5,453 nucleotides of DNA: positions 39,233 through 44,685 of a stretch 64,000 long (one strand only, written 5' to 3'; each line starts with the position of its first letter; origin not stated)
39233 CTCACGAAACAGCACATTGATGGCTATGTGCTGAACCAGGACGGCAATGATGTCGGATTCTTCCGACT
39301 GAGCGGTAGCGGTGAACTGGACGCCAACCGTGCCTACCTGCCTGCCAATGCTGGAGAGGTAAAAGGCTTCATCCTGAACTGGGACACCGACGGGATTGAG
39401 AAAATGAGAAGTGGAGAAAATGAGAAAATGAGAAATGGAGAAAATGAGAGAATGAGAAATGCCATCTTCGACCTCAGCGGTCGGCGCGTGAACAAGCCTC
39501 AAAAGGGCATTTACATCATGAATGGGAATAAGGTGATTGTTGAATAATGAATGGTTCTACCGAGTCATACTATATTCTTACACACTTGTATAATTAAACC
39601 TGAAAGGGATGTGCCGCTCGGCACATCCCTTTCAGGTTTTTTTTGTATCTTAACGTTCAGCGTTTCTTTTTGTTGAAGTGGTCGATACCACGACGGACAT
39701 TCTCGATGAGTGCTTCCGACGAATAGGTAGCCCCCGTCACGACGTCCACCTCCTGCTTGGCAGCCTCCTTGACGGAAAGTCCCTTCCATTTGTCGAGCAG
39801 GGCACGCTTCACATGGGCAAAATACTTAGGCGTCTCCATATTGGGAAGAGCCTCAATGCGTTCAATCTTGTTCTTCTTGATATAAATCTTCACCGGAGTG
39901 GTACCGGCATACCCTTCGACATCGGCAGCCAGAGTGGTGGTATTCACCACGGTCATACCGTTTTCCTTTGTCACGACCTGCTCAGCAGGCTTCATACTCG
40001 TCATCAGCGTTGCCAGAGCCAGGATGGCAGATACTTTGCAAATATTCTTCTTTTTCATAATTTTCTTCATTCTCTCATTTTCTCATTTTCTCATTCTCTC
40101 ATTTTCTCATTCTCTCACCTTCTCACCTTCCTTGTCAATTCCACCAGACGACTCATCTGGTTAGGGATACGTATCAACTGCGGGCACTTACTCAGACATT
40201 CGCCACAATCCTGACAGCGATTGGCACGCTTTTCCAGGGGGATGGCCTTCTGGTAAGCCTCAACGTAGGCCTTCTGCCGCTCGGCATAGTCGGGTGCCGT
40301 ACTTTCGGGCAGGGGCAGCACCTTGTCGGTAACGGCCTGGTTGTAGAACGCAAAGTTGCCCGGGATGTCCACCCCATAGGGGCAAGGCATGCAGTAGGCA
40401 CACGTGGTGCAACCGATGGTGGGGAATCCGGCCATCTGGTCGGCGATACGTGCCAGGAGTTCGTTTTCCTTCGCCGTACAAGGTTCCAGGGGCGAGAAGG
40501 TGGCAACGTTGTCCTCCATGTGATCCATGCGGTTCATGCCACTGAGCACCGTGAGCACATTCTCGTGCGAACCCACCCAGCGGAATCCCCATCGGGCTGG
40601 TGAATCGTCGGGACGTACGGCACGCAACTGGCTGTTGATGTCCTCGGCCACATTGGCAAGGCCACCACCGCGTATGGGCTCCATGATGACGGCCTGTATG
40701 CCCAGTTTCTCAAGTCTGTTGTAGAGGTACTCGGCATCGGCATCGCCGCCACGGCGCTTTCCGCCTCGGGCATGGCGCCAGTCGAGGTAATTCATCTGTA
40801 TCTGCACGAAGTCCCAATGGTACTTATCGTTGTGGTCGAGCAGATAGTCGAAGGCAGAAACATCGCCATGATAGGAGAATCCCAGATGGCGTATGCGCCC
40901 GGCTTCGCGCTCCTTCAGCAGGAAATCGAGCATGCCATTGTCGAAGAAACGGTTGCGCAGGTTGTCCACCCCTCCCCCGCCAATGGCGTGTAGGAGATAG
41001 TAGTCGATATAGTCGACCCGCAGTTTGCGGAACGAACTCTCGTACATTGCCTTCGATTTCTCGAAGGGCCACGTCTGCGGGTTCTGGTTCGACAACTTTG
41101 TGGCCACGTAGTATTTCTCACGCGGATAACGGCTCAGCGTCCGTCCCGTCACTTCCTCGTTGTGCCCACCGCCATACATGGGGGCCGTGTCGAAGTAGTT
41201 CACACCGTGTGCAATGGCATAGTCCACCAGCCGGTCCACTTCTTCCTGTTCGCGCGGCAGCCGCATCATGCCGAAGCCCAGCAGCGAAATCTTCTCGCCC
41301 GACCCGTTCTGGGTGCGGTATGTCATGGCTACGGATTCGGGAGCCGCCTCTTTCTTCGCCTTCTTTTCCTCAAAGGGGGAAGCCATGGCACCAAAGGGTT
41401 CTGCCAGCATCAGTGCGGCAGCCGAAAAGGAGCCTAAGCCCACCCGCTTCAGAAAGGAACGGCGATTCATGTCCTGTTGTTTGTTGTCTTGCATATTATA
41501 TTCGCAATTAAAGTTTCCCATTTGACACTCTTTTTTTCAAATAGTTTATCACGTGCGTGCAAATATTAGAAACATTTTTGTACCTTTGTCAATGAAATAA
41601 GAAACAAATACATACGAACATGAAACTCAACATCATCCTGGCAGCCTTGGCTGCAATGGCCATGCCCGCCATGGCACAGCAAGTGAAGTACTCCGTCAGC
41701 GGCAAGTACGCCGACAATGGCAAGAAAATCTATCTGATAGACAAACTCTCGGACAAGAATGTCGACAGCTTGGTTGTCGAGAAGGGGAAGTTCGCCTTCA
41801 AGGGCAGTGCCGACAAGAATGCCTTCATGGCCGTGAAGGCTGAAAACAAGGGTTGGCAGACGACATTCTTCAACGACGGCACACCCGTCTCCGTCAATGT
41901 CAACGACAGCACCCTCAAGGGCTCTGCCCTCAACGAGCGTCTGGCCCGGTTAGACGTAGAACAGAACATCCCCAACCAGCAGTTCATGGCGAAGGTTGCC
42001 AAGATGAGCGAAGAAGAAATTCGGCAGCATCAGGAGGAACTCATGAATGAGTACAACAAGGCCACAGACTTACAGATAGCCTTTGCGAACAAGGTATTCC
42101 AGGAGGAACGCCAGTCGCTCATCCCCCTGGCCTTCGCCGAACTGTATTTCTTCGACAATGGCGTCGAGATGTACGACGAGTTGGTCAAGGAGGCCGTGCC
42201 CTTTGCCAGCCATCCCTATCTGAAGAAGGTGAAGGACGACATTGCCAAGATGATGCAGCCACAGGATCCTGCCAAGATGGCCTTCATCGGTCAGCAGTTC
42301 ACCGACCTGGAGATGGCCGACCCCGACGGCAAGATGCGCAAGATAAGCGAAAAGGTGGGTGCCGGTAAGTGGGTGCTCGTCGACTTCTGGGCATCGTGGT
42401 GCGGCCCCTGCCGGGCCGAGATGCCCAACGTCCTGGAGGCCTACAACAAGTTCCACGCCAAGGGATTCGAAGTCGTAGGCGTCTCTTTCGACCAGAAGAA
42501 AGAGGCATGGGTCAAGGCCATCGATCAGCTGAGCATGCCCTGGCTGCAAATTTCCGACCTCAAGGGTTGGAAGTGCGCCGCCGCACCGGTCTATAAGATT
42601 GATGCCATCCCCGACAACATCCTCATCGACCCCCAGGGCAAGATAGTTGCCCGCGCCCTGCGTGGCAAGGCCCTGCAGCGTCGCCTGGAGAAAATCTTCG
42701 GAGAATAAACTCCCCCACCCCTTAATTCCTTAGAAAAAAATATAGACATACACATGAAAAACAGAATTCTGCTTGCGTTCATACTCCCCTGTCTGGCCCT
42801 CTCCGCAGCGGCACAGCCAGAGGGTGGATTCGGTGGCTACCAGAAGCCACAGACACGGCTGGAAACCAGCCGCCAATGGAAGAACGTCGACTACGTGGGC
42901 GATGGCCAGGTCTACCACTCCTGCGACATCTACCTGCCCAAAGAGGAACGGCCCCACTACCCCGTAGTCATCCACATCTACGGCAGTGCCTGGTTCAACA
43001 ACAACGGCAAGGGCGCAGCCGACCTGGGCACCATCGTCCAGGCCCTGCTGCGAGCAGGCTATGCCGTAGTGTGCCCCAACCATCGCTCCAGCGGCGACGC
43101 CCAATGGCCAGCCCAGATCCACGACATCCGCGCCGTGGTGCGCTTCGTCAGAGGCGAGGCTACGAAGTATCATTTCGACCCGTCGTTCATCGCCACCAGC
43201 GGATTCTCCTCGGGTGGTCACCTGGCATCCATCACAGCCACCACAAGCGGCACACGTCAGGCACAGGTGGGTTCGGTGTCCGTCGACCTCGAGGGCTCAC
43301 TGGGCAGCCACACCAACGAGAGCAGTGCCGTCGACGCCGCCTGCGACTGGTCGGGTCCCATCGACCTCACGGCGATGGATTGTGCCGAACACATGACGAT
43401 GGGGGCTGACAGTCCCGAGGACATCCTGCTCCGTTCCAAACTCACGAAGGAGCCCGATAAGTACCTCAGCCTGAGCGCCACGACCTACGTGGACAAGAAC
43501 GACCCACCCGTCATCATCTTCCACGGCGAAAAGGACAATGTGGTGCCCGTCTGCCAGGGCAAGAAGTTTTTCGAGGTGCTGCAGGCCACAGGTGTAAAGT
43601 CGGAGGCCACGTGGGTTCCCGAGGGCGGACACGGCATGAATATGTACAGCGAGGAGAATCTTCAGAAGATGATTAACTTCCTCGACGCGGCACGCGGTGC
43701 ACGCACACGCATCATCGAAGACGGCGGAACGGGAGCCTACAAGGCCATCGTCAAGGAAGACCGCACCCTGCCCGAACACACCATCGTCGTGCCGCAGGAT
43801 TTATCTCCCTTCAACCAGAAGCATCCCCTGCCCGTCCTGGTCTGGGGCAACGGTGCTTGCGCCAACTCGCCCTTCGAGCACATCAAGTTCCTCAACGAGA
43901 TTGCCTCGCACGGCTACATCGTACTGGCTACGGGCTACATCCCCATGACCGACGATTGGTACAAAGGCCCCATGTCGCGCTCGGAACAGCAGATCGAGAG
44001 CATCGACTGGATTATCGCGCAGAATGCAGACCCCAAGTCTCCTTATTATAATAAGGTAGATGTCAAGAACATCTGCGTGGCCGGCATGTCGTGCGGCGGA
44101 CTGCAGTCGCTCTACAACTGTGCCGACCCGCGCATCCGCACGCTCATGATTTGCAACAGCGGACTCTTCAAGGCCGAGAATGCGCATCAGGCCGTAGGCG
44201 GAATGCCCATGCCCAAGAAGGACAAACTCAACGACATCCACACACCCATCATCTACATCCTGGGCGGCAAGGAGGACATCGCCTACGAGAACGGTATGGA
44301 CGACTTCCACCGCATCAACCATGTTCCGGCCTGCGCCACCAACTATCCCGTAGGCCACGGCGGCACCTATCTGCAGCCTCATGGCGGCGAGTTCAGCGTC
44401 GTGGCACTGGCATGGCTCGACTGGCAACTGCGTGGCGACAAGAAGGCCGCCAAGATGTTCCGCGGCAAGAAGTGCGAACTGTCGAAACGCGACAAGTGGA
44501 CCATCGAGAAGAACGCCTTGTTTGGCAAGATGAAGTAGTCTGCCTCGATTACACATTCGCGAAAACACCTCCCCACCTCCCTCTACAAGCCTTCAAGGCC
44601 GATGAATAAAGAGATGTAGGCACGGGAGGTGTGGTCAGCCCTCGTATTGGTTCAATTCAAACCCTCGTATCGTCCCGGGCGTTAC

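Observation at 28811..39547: Tandem giant T9SS-tailed sialidases, one a GH20 hexosaminidase-GH33 sialidase fusion of 2195 aa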

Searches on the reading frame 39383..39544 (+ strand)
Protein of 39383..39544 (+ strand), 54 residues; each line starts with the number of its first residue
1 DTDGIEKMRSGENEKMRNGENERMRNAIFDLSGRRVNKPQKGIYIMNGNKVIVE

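Call 37: search_solved_structures(query=A2, max_evalue=10, show_alignments=3)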
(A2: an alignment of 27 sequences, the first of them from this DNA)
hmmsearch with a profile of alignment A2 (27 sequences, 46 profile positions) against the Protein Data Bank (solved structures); distinct sequences matched with E-value up to 10: 10.
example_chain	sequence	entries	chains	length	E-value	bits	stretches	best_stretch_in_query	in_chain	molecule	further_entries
4kca_A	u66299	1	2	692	2.3e-11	46.5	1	2-44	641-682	Endo-1,5-alpha-L-arabinanase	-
7jvi_A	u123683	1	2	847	9.4e-07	31.7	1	4-43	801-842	Beta-helix domain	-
5hfs_A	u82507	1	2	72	0.0071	19.3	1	10-31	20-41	Gingipain R2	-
7pq4_A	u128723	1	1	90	0.013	18.4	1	10-31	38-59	Arginine-specific cysteine proteinase (Arg-gingipain)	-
5ag9_A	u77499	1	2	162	0.022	17.7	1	10-31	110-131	Gingipain R2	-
5ag8_A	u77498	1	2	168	0.029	17.3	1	10-31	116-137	GINGIPAIN R2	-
1xxq_A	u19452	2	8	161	0.078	16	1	2-34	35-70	mannose-binding lectin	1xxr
7r7c_m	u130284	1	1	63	0.67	13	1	11-34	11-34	Ribosome biogenesis protein ERB1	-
4j2h_A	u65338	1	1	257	0.82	12.7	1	16-35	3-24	Short chain alcohol dehydrogenase-related dehydrogenase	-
2omw_B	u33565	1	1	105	0.96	12.5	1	10-38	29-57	Epithelial-cadherin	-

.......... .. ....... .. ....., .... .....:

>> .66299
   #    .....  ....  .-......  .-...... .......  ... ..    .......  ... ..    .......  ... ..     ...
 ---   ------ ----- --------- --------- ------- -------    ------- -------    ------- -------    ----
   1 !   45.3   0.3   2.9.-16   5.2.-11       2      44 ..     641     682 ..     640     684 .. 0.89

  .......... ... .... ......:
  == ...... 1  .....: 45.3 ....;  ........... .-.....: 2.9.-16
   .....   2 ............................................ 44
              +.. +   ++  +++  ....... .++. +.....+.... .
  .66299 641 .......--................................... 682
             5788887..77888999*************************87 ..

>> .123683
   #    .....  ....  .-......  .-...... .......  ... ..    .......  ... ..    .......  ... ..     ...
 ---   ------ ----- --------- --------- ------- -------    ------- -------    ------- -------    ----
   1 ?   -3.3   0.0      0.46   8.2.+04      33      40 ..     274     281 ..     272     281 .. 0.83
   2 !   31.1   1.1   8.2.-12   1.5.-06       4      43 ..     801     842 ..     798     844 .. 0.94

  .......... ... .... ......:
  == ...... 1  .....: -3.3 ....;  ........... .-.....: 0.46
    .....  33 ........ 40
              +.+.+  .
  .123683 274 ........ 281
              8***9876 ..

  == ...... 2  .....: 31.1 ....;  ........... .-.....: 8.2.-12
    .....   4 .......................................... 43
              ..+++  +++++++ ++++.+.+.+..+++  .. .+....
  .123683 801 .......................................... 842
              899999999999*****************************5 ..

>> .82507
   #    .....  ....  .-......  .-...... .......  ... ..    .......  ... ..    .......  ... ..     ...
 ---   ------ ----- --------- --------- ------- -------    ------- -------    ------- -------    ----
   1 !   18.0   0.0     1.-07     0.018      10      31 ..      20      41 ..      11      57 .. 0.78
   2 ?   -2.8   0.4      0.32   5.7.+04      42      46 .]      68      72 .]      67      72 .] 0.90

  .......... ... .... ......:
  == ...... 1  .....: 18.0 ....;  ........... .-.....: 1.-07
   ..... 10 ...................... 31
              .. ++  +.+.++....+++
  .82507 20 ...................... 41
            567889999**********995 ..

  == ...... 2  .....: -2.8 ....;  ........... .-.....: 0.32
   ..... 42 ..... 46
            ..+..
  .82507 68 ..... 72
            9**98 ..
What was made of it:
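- On T9SS type A C-terminal-domain cargo: The tail profile hits the RgpB domains at E 0.007-0.03 over 22 residues (call 37).
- The tail profile hits the RgpB T9SS C-terminal domain (5HFS, 7PQ4, 5AG8, 5AG9; E 0.007-0.03): call 37. It is retained in the deposited sequences of the crystallised proteins 4KCA and 7JVI (call 37). The profile's only non-self PDB matches with a known role are the RgpB C-terminal domains, aligned on the '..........' strand, and RgpB also ends in 'KVIVK' (call 37).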

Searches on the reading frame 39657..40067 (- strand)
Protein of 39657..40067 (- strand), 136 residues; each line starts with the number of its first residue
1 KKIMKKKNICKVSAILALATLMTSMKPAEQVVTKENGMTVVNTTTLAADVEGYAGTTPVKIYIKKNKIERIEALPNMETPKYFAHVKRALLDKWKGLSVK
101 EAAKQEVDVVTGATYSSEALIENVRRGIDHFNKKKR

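Call 81: search_protein_families(library=pfam, proteins=[window:39657-40067:-], max_evalue=0.001)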
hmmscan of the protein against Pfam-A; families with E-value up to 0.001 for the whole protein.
window:39657-40067:- (136 aa): 1 family
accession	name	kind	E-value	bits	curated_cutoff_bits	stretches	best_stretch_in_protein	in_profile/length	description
PF04205.19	FMN_bind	-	5.5e-14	53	22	1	52-128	1-76/77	FMN-binding domain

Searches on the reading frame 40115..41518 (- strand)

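Call 9: search_protein_families(library=pfam, proteins=[window:40115-41518:-], max_evalue=0.001)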
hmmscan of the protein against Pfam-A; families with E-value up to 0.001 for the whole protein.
window:40115-41518:- (467 aa): 5 families
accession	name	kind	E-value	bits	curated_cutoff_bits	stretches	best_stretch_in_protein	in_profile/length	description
PF00248.27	Aldo_ket_red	-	2e-32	112.9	24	1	80-342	2-275/291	Aldo/keto reductase family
PF13187.11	Fer4_9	-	3.6e-08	33.7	27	1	370-447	2-49/52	4Fe-4S dicluster domain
PF13183.11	Fer4_8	-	2e-05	25.5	27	1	370-447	5-66/68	4Fe-4S dicluster domain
PF13237.11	Fer4_10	-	4.4e-05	23.8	25.5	1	369-446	8-53/53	4Fe-4S dicluster domain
PF13534.11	Fer4_17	-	5.1e-05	24.2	22.2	1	370-447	2-58/61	4Fe-4S dicluster domain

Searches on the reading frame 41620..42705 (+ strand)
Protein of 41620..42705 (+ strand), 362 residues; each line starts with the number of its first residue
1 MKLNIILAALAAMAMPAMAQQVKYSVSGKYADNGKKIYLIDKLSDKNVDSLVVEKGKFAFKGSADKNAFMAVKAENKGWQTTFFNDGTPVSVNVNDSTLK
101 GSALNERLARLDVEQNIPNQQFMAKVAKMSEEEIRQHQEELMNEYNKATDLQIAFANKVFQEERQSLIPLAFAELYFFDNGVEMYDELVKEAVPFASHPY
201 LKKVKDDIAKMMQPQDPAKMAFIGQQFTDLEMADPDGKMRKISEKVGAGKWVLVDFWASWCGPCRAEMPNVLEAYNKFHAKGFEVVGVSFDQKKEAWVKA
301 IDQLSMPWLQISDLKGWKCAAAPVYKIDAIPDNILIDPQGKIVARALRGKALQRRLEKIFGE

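Call 9: search_protein_families(library=pfam, proteins=[window:41620-42705:+], max_evalue=0.001)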
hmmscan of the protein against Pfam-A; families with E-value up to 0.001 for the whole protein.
window:41620-42705:+ (362 aa): 7 families
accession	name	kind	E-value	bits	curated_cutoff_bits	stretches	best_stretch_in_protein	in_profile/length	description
PF13905.12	Thioredoxin_8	-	2e-20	73.3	27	1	249-342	1-94/94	Thioredoxin-like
PF00578.27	AhpC-TSA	-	7.9e-20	71.5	26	1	223-344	1-123/124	AhpC/TSA family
PF08534.16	Redoxin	-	2.9e-15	56.8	26.6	1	224-346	3-132/148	Redoxin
PF14289.11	DUF4369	-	9.2e-11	42.6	25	1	24-107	1-90/91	Domain of unknown function (DUF4369)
PF00085.26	Thioredoxin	-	4.5e-09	36.7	23.5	1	249-297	18-65/103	Thioredoxin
PF13098.12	Thioredoxin_2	-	4.8e-05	24.1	27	1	247-345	3-90/104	Thioredoxin-like domain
PF08621.15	RPAP1_N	-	0.00044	20.4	25.3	0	124-143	9-28/46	RPAP1-like, N-terminal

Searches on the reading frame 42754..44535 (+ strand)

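Call 9: search_protein_families(library=pfam, proteins=[window:42754-44535:+], max_evalue=0.001)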
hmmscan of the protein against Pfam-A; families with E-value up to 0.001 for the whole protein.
window:42754-44535:+ (594 aa): 12 families
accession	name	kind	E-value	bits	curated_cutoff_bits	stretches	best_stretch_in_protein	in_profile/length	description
PF20434.5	BD-FAE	-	1.5e-73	247.3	26.8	1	57-275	1-214/215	BD-FAE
PF00326.27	Peptidase_S9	-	7.9e-16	58.6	22.6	1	231-313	123-209/213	Prolyl oligopeptidase family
PF07859.19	Abhydrolase_3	-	6.4e-14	52.6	25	1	98-295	25-208/210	alpha/beta hydrolase fold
PF12740.14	PETase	-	1.1e-09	38.5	28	1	382-462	76-150/263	PET hydrolase-like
PF01738.24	DLH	-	1.8e-08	34.7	21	0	244-301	137-194/217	Dienelactone hydrolase family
PF02129.25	Peptidase_S15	-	2.3e-08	34.5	23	1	56-293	6-260/262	X-Pro dipeptidyl-peptidase (S15 family)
PF02230.22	Abhydrolase_2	-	7.2e-08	33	23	1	250-311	156-214/217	Phospholipase/Carboxylesterase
PF12697.13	Abhydrolase_6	-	1.2e-05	26.5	26.3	1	78-297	12-208/217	Alpha/beta hydrolase family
PF07224.18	Chlorophyllase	-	4.5e-05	22.8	26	0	358-450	41-128/301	Chlorophyllase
PF00561.26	Abhydrolase_1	-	7e-05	23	25.8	0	94-162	19-87/245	alpha/beta hydrolase fold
PF12146.15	Hydrolase_4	-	0.00011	22.1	27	0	248-295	189-234/239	Serine aminopeptidase, S33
PF03583.20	LIP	-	0.00052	19.9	23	0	93-163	17-89/286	Secretory lipase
